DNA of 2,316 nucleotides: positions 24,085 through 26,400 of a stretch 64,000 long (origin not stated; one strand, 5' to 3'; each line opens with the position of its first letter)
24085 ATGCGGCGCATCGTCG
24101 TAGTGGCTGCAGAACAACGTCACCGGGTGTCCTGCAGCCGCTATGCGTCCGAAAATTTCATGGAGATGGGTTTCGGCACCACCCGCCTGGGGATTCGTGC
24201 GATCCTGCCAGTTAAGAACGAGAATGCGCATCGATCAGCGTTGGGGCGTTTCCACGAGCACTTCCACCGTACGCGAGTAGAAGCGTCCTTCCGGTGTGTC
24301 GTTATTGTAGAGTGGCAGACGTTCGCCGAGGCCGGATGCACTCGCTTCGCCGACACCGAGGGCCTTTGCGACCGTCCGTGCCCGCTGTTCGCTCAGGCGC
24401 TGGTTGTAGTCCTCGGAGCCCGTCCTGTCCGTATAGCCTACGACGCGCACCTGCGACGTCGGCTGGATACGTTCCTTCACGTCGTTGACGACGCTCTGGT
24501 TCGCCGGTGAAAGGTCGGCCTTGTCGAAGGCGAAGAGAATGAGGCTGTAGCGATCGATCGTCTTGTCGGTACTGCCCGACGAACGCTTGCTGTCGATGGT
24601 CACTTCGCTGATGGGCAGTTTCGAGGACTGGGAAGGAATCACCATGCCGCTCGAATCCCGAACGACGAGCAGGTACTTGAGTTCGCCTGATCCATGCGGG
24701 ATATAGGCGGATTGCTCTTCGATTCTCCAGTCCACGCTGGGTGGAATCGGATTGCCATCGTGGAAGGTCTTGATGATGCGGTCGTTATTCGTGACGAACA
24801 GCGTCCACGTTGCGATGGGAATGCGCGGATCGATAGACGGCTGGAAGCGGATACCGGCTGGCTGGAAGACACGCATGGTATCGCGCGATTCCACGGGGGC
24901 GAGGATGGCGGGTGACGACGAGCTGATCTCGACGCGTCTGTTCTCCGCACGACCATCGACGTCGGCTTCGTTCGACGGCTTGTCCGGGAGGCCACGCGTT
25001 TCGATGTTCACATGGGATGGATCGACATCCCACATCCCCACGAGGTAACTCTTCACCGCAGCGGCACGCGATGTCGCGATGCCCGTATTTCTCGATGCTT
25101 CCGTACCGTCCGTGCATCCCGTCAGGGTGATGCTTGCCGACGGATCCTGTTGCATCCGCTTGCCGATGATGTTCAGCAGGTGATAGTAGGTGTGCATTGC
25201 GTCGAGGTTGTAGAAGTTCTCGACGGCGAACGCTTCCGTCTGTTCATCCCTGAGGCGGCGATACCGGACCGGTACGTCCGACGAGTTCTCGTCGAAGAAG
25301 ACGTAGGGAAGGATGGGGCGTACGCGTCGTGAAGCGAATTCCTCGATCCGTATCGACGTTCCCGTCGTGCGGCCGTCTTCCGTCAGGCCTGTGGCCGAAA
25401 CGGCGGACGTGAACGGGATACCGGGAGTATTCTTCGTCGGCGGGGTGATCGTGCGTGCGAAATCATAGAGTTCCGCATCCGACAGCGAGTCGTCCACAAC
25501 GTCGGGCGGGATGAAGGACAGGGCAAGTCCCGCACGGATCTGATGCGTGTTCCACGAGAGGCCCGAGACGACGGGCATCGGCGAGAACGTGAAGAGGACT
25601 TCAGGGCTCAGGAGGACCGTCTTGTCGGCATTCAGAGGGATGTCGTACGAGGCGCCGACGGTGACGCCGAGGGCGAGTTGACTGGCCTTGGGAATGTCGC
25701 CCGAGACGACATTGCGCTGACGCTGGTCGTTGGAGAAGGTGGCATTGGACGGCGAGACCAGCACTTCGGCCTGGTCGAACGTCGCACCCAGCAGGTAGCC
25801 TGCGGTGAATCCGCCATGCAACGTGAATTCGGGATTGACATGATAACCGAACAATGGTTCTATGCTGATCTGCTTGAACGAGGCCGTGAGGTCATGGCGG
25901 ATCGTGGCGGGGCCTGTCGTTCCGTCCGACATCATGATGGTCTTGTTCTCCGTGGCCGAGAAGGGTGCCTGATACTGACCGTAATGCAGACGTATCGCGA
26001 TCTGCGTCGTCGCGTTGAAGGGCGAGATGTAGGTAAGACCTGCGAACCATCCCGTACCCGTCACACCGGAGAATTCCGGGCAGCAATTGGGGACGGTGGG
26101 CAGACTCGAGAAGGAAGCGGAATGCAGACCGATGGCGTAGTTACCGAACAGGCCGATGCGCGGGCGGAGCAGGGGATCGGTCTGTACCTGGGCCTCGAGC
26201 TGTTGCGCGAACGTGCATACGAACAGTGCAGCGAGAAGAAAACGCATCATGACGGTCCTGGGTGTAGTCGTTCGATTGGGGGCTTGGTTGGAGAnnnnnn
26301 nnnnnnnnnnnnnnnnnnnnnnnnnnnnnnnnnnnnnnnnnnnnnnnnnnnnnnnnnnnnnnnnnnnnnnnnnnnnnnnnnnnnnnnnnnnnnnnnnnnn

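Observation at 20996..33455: Cell-surface locus: vWA-WD40-Ig-T9SS giant protein bracketed by two paralogous tandem-OmpA-domain proteins, plus a second T9SS cargo protein and a GT4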

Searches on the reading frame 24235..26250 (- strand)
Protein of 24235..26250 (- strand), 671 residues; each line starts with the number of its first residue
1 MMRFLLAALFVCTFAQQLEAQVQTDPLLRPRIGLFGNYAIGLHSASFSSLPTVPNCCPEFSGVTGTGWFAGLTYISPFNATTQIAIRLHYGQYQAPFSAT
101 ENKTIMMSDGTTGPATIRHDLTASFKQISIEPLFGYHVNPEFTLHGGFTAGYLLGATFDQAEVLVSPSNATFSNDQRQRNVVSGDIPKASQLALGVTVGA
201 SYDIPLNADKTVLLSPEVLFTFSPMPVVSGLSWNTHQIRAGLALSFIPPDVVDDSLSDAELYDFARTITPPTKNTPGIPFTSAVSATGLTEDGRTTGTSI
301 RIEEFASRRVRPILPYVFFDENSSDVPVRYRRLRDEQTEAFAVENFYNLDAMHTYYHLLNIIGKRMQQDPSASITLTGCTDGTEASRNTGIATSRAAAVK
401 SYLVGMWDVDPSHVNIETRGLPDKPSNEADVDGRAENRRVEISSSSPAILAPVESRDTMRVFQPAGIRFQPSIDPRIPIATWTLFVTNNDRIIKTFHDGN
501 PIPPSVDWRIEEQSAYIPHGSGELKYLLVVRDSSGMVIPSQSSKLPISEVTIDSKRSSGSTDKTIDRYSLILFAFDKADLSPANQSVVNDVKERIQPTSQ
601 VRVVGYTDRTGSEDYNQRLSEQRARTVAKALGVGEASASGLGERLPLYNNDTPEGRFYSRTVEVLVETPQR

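Call 8: search_protein_families(library=pfam, proteins=[window:24235-26250:-], max_evalue=0.01)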
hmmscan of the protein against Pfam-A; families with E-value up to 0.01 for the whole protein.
window:24235-26250:- (671 aa): 1 family
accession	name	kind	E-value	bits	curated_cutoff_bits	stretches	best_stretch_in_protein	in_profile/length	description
PF00691.25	OmpA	-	3.2e-21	75.9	27.2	2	572-657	1-95/98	OmpA family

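Call 9: search_protein_families(library=ncbifam, proteins=[window:24235-26250:-], max_evalue=0.01)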
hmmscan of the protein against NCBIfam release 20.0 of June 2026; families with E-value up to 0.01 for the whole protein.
window:24235-26250:- (671 aa): 28 families (the best 25 are shown)
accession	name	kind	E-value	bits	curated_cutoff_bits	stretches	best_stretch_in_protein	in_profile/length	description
NF053611.1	YiaD_Gzip_OmpA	equivalog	2.7e-33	115.4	175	2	569-666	102-206/206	YiaD family glycine zipper/OmpA-like lipoprotein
NF053612.1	anchor_PA1041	equivalog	2.9e-30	106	250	2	566-666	128-235/236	PA1041 family peptidoglycan-binding anchor lipoprotein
NF053613.1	OMP_toxin_LptF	equivalog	3.8e-24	85.7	400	2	564-666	136-245/256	lipotoxin F family OmpA-related lipoprotein LptF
NF053585.1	OMP_LP_YfiB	equivalog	5.3e-24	84.9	128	2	570-668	57-162/163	outer membrane lipoprotein YfiB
NF045787.1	OmpABordt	equivalog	1.6e-23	83.4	200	2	571-666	87-189/194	outer membrane protein OmpA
TIGR03350.1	type_VI_ompA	equivalog_domain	3.2e-19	69.2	139.8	2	571-666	32-137/137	type VI secretion system protein TssL, long form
NF007804.1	PRK10510.1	equivalog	1.3e-16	60.6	307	2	576-665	119-215/219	OmpA family lipoprotein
NF047726.1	AutTranAdhPGAsTpgA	equivalog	7.1e-16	58.2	350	1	561-631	146-221/268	trimeric autotransporter adhesin/peptidogylcan-associated protein TpgA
TIGR03789.1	pdsO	hypoth_equivalog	6.5e-15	55.5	152.2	2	594-663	166-240/243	sortase-associated OmpA-like protein PdsO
TIGR02802.1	Pal_lipo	equivalog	4.6e-14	52.4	125.35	1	571-633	2-66/104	peptidoglycan-associated lipoprotein Pal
NF007424.1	PRK09967.1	equivalog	1.6e-13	51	155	1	568-669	51-160/160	OmpA family protein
NF045788.1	Omp38Acinit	equivalog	2.3e-13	50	500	2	362-440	263-342/354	outer membrane protein Omp38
NF008071.1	PRK10808.1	equivalog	3e-13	49.9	277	1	563-646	225-317/358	porin OmpA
NF006508.0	PRK08944.1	subfamily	7.2e-12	45.2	259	2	573-668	183-289/304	MotB family protein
NF005444.0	PRK07033.1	equivalog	6.6e-10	38.5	520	1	572-666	317-421/438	DotU family type VI secretion system protein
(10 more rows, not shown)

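Call 14: find_homologous_proteins(query=window:24235-26250:-)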
Query window:24235-26250:- (671 aa): 325 proteins with E <= 0.001 among 8000 candidates; the best 120 are listed.
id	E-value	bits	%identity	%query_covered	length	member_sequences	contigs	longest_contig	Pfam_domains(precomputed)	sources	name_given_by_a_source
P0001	0.0e+0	1436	94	100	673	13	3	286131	PF00691.26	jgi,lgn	-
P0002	3.6e-276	936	62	99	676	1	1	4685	PF00691.26,PF13568.13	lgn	-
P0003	8.6e-274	928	60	100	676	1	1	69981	PF00691.26,PF13568.13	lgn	-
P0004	9.6e-274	928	61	99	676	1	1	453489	PF00691.26,PF13568.13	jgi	-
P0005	2.6e-273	926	59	100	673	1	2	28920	PF00691.26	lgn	-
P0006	3.0e-271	920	60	99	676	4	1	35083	PF00691.26,PF13568.13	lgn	-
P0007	7.4e-269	912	60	97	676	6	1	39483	PF00691.26,PF13568.13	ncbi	ncbi:hypothetical protein BH10BAC6_BH10BAC6_07200 [soil metagenome]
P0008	6.1e-265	899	61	97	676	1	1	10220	PF00691.26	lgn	-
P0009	6.6e-264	895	61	96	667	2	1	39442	PF00691.26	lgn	-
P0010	9.0e-263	892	60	96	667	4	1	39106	PF00691.26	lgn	-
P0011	7.9e-262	888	60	97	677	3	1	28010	PF00691.26,PF13568.13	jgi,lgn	-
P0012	1.9e-260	884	59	100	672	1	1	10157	PF00691.26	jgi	jgi:outer membrane protein OmpA-like peptidoglycan-associated protein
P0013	5.3e-259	879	58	100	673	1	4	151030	PF00691.26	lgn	-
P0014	5.7e-259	879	59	100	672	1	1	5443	PF00691.26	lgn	-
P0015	9.1e-259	878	59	96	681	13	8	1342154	PF00691.26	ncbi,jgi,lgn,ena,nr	ncbi:MAG: OmpA family protein [Ignavibacteria bacterium]|nr:OmpA family protein [Ignavibacteria bact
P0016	4.5e-258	876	58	100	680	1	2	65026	PF00691.26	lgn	-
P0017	8.7e-257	872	60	95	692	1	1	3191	PF00691.26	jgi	jgi:outer membrane protein OmpA-like peptidoglycan-associated protein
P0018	2.5e-256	870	56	100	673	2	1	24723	PF00691.26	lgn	-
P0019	3.2e-256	870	58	99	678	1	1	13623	PF00691.26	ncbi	-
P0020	4.9e-256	869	57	99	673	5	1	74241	PF00691.26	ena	-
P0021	6.6e-256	869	58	100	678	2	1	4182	PF00691.26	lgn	-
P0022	1.4e-255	868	57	100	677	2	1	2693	PF00691.26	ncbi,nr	ncbi:MAG TPA: OmpA family protein [Candidatus Didemnitutus sp.]|nr:OmpA family protein [Candidatus D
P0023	3.4e-255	867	57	100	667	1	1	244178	PF00691.26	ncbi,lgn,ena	-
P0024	1.1e-254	865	59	96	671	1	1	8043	PF00691.26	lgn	-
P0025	4.0e-254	863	56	100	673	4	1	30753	PF00691.26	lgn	-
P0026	1.1e-252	858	58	99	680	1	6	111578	PF00691.26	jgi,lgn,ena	-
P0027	1.7e-252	858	55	100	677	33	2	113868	PF00691.26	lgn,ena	-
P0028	2.1e-252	857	59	96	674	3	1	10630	PF00691.26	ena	-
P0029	2.7e-249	847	57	95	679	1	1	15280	PF00691.26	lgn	-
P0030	1.5e-246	838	57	95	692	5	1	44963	PF00691.26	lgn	-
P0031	4.9e-244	830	54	99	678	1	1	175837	PF00691.26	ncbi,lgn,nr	ncbi:MAG: OmpA family protein [Ignavibacteria bacterium]|nr:OmpA family protein [Ignavibacteria bact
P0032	5.1e-244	830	56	99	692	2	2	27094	PF00691.26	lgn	-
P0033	7.3e-244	829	57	100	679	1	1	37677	PF00691.26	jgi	-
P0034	2.4e-243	827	55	100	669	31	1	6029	PF00691.26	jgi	jgi:outer membrane protein OmpA-like peptidoglycan-associated protein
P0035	1.6e-242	825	56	100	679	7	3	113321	PF00691.26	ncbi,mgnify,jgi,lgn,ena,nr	ncbi:MAG TPA: OmpA family protein [Chlorobiota bacterium]|mgnify:CR=1 FL=1|nr:OmpA family protein [C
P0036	3.7e-241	820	54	97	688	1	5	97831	PF00691.26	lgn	-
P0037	1.5e-240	818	57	96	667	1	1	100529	PF00691.26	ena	-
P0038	3.3e-238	810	52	100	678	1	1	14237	PF00691.26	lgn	-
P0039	4.7e-238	810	54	97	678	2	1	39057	PF00691.26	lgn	-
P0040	6.6e-238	809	55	100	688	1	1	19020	PF00691.26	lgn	-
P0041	6.0e-237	806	53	100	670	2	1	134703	PF00691.26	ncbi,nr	ncbi:MAG: OmpA family protein [Ignavibacteria bacterium]|nr:OmpA family protein [Ignavibacteria bact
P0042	1.7e-235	801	55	96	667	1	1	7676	PF00691.26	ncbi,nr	ncbi:MAG: hypothetical protein FGM24_10025 [Candidatus Kapabacteria bacterium]|nr:hypothetical prote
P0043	4.9e-235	800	53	98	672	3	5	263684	PF00691.26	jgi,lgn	jgi:outer membrane protein OmpA-like peptidoglycan-associated protein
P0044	1.1e-234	799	53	100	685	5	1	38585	PF00691.26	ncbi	-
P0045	1.5e-232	792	53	100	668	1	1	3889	PF00691.26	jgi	jgi:outer membrane protein OmpA-like peptidoglycan-associated protein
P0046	1.8e-229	782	53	96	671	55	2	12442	PF00691.26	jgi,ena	jgi:outer membrane protein OmpA-like peptidoglycan-associated protein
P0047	3.2e-229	781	55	96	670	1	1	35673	PF00691.26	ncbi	-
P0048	6.0e-228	777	55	95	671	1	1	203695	PF00691.26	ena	-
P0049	7.2e-227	773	53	99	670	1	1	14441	PF00691.26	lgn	-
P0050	2.1e-226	771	51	100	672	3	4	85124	PF00691.26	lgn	-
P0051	6.5e-226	770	53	96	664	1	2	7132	PF00691.26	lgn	-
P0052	1.6e-225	769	54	96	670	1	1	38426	PF00691.26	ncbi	-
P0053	1.8e-225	768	53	96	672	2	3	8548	PF00691.26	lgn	-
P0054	2.2e-225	768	52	96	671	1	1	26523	PF00691.26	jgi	jgi:outer membrane protein OmpA-like peptidoglycan-associated protein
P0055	1.5e-224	765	52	99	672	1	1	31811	PF00691.26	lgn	-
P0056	6.1e-224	763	51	99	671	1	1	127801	PF00691.26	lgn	-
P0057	1.6e-223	762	51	100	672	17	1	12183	PF00691.26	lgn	-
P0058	5.7e-220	750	53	96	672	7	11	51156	PF00691.26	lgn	-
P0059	8.9e-219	746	56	86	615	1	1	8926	PF00691.26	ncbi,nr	ncbi:MAG: OmpA family protein, partial [Candidatus Kapabacteria bacterium]|nr:OmpA family protein [C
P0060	1.2e-215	736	51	100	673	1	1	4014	PF00691.26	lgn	-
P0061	2.0e-213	729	49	100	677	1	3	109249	PF00691.26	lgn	-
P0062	2.5e-213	728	52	95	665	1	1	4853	PF00691.26,PF13568.13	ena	-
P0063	1.3e-212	726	50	96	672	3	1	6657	PF00691.26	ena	-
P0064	2.3e-212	725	50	100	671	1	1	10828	PF00691.26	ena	-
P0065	1.6e-210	719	50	100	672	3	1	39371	PF00691.26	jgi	-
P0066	1.1e-209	716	49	99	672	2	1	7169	PF00691.26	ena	-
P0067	2.4e-209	715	49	100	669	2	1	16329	PF00691.26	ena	-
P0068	1.4e-207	709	49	99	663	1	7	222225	PF00691.26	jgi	jgi:outer membrane protein OmpA-like peptidoglycan-associated protein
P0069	2.0e-206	705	49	100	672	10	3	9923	PF00691.26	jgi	jgi:outer membrane protein OmpA-like peptidoglycan-associated protein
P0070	3.3e-206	705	50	96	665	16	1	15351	PF00691.26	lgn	-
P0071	2.7e-205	702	49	100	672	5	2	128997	PF00691.26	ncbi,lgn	-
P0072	6.7e-205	700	50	100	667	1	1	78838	PF00691.26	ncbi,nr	ncbi:MAG: OmpA family protein [Candidatus Kapabacteria bacterium]|nr:OmpA family protein [Candidatus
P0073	2.4e-204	699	50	97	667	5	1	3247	PF00691.26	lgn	-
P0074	2.4e-203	695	49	99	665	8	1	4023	PF00691.26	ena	-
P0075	1.4e-202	693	48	96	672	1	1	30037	PF00691.26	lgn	-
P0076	1.1e-201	690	49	100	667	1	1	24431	PF00691.26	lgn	-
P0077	1.6e-201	689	48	100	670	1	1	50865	PF00691.26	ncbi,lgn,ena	-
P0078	7.6e-200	684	62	73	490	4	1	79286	PF00691.26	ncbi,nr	ncbi:MAG: OmpA family protein [Ignavibacteria bacterium]|nr:OmpA family protein [Ignavibacteria bact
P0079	1.8e-199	682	47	99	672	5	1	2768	PF00691.26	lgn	-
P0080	5.4e-199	681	47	99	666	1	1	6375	PF00691.26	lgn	-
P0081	2.7e-198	679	48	99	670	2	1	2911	PF00691.26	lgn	-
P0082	2.6e-197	675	49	95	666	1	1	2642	PF00691.26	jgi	jgi:outer membrane protein OmpA-like peptidoglycan-associated protein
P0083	9.9e-197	673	48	100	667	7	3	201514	PF00691.26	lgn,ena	-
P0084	1.1e-196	673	48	100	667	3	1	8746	PF00691.26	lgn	-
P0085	2.4e-195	669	49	96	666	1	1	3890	PF00691.26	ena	-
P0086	1.2e-194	666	48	99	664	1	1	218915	PF00691.26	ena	-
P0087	8.4e-193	660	48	99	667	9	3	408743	PF00691.26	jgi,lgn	-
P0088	2.2e-191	656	46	100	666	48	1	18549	PF00691.26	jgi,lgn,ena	jgi:outer membrane protein OmpA-like peptidoglycan-associated protein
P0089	2.8e-190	652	46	100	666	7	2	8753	PF00691.26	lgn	-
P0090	5.3e-188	645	46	99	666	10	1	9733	PF00691.26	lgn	-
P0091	1.2e-185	637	45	99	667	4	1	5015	PF00691.26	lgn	-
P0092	3.0e-185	635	45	100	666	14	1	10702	PF00691.26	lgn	-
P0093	3.5e-180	619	58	69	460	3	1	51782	PF00691.26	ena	-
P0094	2.4e-157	543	40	98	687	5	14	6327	PF00691.26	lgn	-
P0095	3.8e-152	526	56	64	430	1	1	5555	PF00691.26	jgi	jgi:outer membrane protein OmpA-like peptidoglycan-associated protein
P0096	9.1e-150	518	39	100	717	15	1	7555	PF00691.26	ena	-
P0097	2.2e-147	510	38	100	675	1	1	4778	PF00691.26,PF13568.13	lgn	-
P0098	1.3e-144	501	39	100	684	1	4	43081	PF00691.26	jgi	-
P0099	3.7e-144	500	39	96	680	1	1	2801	PF00691.26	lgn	-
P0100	5.0e-143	496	53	67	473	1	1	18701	PF00691.26,PF13568.13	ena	-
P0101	6.9e-143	495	39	96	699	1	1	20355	PF00691.26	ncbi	ncbi:MAG: OmpA family protein, partial [Bacteroidota bacterium]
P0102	2.4e-141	490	39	96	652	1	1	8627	PF00691.26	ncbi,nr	ncbi:MAG TPA: OmpA family protein, partial [Patescibacteria group bacterium]|nr:OmpA family protein 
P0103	9.2e-140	485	37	100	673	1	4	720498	PF00691.26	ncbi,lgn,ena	-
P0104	1.9e-139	484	37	100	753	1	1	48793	PF00691.26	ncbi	-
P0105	2.2e-138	481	39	99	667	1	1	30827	PF00691.26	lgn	-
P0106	3.4e-138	480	39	100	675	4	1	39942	PF00691.26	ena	-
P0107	5.5e-138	479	37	99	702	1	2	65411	PF00691.26,PF13568.13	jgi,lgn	jgi:outer membrane protein OmpA-like peptidoglycan-associated protein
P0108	1.6e-136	474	36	99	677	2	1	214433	PF00691.26,PF13568.13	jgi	jgi:outer membrane protein OmpA-like peptidoglycan-associated protein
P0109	1.9e-136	474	56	58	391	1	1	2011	PF00691.26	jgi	jgi:outer membrane protein OmpA-like peptidoglycan-associated protein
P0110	2.4e-136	474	38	96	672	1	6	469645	PF00691.26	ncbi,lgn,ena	ncbi:MAG: OmpA family protein [Candidatus Kapaibacterium sp.]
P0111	9.2e-136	472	55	59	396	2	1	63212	PF00691.26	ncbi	-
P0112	1.2e-135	472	39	96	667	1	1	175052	PF00691.26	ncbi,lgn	-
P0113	1.9e-135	471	36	99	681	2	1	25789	PF00691.26,PF13568.13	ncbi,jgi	jgi:outer membrane protein OmpA-like peptidoglycan-associated protein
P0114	2.2e-134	467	38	100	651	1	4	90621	PF00691.26,PF13568.13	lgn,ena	-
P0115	3.4e-134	467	35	100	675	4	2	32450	PF00691.26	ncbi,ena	-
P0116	9.3e-134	465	36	100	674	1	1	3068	PF00691.26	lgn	-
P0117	1.0e-133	465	36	99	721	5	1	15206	PF00691.26,PF13568.13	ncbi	-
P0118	3.6e-133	463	36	99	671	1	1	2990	PF00691.26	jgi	-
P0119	5.2e-133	463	37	100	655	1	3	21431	PF00691.26,PF13568.13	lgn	-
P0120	5.7e-133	463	37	99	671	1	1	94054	PF00691.26,PF13568.13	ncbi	-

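Call 16: find_related_loci(query=A1, collection=genome_contigs, flank=10000)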
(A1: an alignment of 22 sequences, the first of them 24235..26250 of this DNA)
Query A1 (671 aa) in genome_contigs; peptide patterns used: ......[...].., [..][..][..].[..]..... (x = any residue, [..] = any of these).
600 stretches matched a pattern (row limit reached: there are more); 539 encode a relative of the query (tblastn E <= 1e-3); the best 80 are kept; 80 distinct loci.
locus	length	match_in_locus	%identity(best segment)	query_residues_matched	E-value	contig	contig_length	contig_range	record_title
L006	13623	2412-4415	58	5-671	0e+0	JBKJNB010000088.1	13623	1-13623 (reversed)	MAG: Candidatus Kapaibacteriota bacterium isolate ant_bin.350 k117_26178, whole genome shotgun sequence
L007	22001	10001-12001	57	1-671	0e+0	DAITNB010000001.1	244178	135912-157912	MAG TPA_asm: bacterium isolate CTOTU10762 NODE_8_length_244178_cov_23.381291, whole genome shotgun sequence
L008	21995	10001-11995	62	7-671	0e+0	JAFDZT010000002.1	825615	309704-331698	MAG: Bacteroidetes bacterium isolate SZAS-90 BACT-TMP-14__2__length-825615, whole genome shotgun sequence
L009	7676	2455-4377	55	31-671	0e+0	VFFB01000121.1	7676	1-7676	MAG: Candidatus Kapaibacterium sp. isolate ZLKRG46 NODE_11130_length_7676_cov_4.023844, whole genome shotgun sequence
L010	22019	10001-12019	55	1-670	0e+0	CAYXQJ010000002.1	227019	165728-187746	MAG TPA_asm: uncultured Hyphomicrobiales bacterium isolate SRP329715_co2_289 genome assembly, contig: NODE_79_length_227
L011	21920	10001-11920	54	29-670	0e+0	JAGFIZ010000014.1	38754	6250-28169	MAG: Bradyrhizobiaceae bacterium isolate mag.10 k127_3625419, whole genome shotgun sequence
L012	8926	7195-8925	56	29-605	0e+0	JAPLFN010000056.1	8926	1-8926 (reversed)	MAG: Candidatus Kapaibacterium sp. isolate LacPavin_0818_WC45_MAG_51_7 LacPavin_0818_WC45_scaffold_89757, whole genome s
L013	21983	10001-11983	51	5-671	0e+0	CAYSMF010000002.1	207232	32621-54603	MAG TPA_asm: uncultured Melioribacter sp. isolate SRP278252_co3_515 genome assembly, contig: NODE_25_length_207232_cov_3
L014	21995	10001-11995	47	2-670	0e+0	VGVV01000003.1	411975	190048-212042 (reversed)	MAG: Ignavibacteria bacterium isolate M_surface_10_mx_236 M_surface_10_mx_236_Ga0194123_10000013, whole genome shotgun s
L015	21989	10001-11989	46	8-670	0e+0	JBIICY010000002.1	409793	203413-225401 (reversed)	MAG: Patescibacteria group bacterium isolate ME2000-08-01pf_3300043466_group1_bin64 Rohwer_bin1096_scaffold_5_c1, whole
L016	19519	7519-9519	50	2-671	0e+0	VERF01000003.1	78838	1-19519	MAG: Candidatus Kapaibacterium sp. isolate ZLKRG33 NODE_166_length_78838_cov_8.254704, whole genome shotgun sequence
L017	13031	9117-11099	40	6-669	2e-153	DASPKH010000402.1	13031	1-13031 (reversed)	MAG TPA_asm: Patescibacteria group bacterium isolate SMAG_U12031 k141_890790, whole genome shotgun sequence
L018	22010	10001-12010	38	5-669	6e-150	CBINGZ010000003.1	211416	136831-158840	MAG TPA_asm: uncultured bacterium isolate SRR16817054_binner12_Refined_41 genome assembly, contig: ERZ27394105.13, whole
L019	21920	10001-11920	39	28-669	2e-148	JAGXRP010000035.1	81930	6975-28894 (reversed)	MAG: Desulfobulbaceae bacterium isolate CROMO_A_116 c_000000423120, whole genome shotgun sequence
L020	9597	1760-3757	38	1-669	1e-147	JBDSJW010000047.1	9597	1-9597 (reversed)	MAG: Candidatus Kapaibacterium sp. isolate cluster1_bin.331 k127_8436925, whole genome shotgun sequence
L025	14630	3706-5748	38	5-669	1e-144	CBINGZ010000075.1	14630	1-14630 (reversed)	MAG TPA_asm: uncultured bacterium isolate SRR16817054_binner12_Refined_41 genome assembly, contig: ERZ27394105.785, whol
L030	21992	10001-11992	37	1-671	2e-143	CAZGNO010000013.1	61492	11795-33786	MAG TPA_asm: uncultured Chitinophagaceae bacterium isolate SRP178908_co1_320 genome assembly, contig: NODE_234_length_61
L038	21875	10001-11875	38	29-669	3e-138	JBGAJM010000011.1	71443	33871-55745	MAG: Candidatus Kapaibacterium sp. isolate MAG_AAO_H10.30 AAOH10-30_opera_contig_1725, whole genome shotgun sequence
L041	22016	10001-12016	36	1-668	1e-136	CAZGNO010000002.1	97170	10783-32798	MAG TPA_asm: uncultured Chitinophagaceae bacterium isolate SRP178908_co1_320 genome assembly, contig: NODE_95_length_971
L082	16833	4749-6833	36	4-671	3e-125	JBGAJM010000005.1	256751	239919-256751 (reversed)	MAG: Candidatus Kapaibacterium sp. isolate MAG_AAO_H10.30 AAOH10-30_opera_contig_215, whole genome shotgun sequence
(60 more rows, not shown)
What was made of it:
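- The family is widespread, with at least 539 loci (call 16).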
